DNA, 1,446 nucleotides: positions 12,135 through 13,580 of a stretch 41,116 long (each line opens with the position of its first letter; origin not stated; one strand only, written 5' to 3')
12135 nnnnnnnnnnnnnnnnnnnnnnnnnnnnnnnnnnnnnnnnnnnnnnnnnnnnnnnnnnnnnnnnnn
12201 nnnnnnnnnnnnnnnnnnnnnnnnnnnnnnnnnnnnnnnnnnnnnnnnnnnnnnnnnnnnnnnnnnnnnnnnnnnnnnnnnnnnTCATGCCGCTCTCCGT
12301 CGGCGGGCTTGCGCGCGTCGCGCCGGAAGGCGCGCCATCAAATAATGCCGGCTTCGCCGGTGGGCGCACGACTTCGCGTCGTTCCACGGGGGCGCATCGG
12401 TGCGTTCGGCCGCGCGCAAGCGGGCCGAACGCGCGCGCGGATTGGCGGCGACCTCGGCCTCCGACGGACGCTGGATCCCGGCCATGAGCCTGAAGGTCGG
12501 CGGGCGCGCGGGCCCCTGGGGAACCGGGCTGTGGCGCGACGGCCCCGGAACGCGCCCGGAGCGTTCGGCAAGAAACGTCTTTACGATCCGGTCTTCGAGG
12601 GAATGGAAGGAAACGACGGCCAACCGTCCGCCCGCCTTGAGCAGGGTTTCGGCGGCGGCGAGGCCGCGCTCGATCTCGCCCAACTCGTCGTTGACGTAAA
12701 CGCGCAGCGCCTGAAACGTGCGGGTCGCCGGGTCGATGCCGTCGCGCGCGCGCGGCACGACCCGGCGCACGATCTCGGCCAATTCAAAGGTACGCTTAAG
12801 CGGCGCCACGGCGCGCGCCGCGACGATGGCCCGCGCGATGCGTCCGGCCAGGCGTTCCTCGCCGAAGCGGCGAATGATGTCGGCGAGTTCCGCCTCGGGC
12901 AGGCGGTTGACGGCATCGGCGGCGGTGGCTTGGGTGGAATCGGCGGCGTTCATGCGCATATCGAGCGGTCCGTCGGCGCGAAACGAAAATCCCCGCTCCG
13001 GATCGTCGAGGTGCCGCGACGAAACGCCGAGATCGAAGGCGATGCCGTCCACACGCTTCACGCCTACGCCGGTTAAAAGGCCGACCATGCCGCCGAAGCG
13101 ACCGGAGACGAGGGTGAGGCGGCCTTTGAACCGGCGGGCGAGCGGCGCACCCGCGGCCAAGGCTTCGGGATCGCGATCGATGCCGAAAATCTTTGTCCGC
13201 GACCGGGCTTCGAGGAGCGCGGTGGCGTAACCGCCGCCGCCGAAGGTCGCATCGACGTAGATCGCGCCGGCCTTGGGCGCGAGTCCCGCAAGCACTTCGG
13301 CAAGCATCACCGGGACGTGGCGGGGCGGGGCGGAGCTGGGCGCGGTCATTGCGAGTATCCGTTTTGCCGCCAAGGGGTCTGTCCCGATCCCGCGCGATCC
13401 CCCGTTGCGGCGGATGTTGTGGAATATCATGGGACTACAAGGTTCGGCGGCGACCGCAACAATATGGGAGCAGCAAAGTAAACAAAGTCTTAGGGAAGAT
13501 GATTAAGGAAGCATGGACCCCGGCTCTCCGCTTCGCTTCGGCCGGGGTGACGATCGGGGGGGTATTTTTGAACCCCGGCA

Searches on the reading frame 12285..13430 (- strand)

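Call 82: search_protein_families(library=pfam, proteins=[window:12285-13430:-])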
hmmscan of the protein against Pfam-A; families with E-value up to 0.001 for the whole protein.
window:12285-13430:- (381 aa): 1 family
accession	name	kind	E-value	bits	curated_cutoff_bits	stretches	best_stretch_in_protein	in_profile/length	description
PF01795.25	Methyltransf_5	-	1.8e-97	327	27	1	37-343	3-308/309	MraW methylase family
